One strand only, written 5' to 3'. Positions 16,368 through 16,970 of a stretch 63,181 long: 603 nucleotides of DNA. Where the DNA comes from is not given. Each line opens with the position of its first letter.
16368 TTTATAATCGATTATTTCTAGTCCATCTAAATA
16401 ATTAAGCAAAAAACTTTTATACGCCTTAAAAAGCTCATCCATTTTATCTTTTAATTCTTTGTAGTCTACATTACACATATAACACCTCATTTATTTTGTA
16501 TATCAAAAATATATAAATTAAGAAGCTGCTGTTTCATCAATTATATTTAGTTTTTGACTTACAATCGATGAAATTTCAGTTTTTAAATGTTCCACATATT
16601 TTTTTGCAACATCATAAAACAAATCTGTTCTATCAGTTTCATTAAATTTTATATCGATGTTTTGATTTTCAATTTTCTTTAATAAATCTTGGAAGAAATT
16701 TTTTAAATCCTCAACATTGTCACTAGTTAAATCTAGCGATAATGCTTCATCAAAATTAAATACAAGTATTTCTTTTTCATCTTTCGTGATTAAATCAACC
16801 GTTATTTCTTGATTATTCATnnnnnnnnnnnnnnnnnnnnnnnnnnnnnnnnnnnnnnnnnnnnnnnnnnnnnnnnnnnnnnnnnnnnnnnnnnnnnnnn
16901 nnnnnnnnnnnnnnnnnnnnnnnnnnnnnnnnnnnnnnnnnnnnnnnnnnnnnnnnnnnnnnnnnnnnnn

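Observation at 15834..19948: Ppl-like PHP+ABC-ATPase embedded in a four-gene cluster with two paralogous helical partners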

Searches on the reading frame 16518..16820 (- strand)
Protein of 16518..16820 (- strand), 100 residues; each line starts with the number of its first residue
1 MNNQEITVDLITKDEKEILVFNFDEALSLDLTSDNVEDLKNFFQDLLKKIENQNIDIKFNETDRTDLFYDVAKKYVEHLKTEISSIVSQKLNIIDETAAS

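Call 3: search_protein_families(library=padloc, proteins=[window:16518-16820:-], max_evalue=0.1)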
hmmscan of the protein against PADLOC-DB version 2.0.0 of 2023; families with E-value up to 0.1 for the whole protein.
window:16518-16820:- (100 aa): 0 families

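Call 4: search_protein_families(library=pfam, proteins=[window:16518-16820:-], max_evalue=0.1)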
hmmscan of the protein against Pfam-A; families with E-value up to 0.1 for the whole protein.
window:16518-16820:- (100 aa): 4 families
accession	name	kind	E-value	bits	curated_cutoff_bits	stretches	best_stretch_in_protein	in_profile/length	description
PF24151.2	ArlX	-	0.00061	19.8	28.7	1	30-92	78-143/229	ArlX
PF24423.1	OVT1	-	0.013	16.4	30.9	1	34-90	1-59/100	Major antigen, helical domain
PF21718.4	KH_DTX3L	-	0.037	14.3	27.4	1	7-89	29-110/128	DTX3L, KH-like domain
PF15205.11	PLAC9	-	0.094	13.7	27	0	59-89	21-51/74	Placenta-specific protein 9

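Call 6: search_protein_families(library=ncbifam, proteins=[window:16518-16820:-], max_evalue=0.1)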
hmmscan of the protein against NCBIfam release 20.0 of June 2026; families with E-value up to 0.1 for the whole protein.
window:16518-16820:- (100 aa): 2 families
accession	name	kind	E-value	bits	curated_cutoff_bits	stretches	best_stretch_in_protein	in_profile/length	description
NF058591.1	archaellum_scaf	equivalog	0.0033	17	225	1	30-96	89-155/250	archaellum flagellar motor scaffold protein FlaX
NF047652.1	NGO1151_fam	equivalog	0.073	13.3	50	0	26-75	34-76/81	NGO1151 family protein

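Call 67: search_protein_families(library=padloc, alignment_id=A4, max_evalue=0.01)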
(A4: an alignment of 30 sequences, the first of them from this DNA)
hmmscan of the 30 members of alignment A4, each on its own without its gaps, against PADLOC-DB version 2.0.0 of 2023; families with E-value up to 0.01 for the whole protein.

A. member 1, seq(100 aa): 0 families

B. families by the number of members that match (of 30 scanned): 6 families
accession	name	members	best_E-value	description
PDLC00951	Cas5b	1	0.0029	"CRISPR-associated protein Cas5, subtype I-B/HMARI"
PDLC04898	PDC-S06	1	0.0032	-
PDLC04535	PDC-M24A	1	0.0042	-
PDLC02557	PglZ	1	0.0061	PglZ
PDLC00402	SduA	1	0.0076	DUF4263 domain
PDLC01432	Cas5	1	0.0078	CAS-I-B; effector_G5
